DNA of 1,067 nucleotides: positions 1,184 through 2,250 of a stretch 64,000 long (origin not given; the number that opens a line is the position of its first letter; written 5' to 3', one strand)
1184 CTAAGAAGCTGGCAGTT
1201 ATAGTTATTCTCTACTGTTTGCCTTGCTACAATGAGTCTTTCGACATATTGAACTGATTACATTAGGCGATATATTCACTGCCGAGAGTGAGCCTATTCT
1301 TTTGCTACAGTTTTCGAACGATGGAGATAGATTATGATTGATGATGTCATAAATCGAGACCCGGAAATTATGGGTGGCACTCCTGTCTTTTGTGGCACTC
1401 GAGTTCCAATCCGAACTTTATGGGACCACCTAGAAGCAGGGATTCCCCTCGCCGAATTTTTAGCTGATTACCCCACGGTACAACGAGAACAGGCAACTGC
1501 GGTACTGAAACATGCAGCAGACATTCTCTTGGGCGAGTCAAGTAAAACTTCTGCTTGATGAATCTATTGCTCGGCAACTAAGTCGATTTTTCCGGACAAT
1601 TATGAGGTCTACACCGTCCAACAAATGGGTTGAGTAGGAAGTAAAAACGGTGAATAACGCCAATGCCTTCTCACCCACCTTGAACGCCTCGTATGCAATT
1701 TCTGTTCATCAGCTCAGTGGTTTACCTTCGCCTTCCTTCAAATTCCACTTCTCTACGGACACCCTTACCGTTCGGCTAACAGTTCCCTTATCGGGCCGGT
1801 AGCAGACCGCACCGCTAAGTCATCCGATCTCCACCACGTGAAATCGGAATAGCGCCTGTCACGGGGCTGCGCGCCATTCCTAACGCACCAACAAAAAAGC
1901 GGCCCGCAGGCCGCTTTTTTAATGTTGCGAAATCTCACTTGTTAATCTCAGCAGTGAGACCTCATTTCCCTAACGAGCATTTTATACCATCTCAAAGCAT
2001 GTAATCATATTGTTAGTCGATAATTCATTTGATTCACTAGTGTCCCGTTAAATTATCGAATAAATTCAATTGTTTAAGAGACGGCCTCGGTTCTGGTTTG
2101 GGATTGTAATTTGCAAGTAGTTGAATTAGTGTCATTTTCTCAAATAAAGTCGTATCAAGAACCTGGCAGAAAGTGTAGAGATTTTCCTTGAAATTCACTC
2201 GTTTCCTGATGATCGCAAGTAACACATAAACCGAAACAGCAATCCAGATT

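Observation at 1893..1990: Divergent, compact tracrRNA candidate with canonical lower stem / bulge / upper stem pairing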

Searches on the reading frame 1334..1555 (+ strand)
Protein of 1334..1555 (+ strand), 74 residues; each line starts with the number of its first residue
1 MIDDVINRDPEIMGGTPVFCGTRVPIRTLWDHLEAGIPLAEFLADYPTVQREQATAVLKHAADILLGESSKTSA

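Call 60: search_protein_families(library=pfam, proteins=[window:1334-1555:+], max_evalue=0.001)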
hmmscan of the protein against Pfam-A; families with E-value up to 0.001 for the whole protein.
window:1334-1555:+ (74 aa): 1 family
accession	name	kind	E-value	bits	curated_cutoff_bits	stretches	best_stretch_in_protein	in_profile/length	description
PF04255.20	DUF433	-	3.3e-18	65.7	23.6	1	6-59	1-54/56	Protein of unknown function (DUF433)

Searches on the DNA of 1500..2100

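Call 23: search_rna_families(source=window, start=1500, end=2100, threshold=evalue, max_evalue=10)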
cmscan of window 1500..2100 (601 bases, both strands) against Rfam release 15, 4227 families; matches with E-value up to 10: 14.
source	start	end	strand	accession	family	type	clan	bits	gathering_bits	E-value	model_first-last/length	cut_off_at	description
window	1579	1759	-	RF02001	group-II-D1D4-3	Intron;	CL00102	49.6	32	5.2e-09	1-170/170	no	Group II catalytic intron D1-D4-3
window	1887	1959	-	RF02064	STnc370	Gene; sRNA;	-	25.4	54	0.48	1-71/71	no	Enterobacterial sRNA STnc370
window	1889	1978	-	RF02059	STnc50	Gene; sRNA;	-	24.6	55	0.084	1-84/84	no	Salmonella enterica sRNA STnc40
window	1890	1969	+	RF02900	AaHKsRNA82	Gene; sRNA;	-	22.5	51.4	0.62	1-81/81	no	Aggregatibacter sRNA 82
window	1893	1919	+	RF02064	STnc370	Gene; sRNA;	-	21.4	54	3.4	38-64/71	no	Enterobacterial sRNA STnc370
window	1880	1926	+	RF02066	STnc320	Gene; sRNA;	-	20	50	0.33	1-55/55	no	Salmonella enterica sRNA STnc320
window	1887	1952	-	RF02538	TarB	Gene; sRNA;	-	19.9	80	0.3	1-79/79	no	Vibrio ToxT activated RNA TarB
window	1859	1927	+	RF02059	STnc50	Gene; sRNA;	-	18.3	55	2.5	1-84/84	no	Salmonella enterica sRNA STnc40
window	1891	1967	+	RF02420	Bp1_162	Gene; sRNA;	-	17.7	50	2.9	1-100/100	no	Burkholderia sRNA Bp1_Cand612_SIPHT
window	1841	1921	+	RF00506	Thr_leader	Cis-reg; leader;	-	17.6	55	1.1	1-118/118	no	Threonine operon leader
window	1894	1920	+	RF00106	RNAI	Gene; antisense;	-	17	47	1.3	73-99/102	no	RNAI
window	1891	1960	-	RF01065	23S-methyl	Cis-reg;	-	16.4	50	7.7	1-102/102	no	23S methyl RNA motif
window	1851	1916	+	RF01529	CC3552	Gene; sRNA;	-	14.3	50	8.6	1-106/106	no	Cauldobacter sRNA CC3552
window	1927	1965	+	RF04236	mir-1285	Gene; miRNA;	-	14.3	56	9.4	1-68/68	no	mir-1285 microRNA precursor family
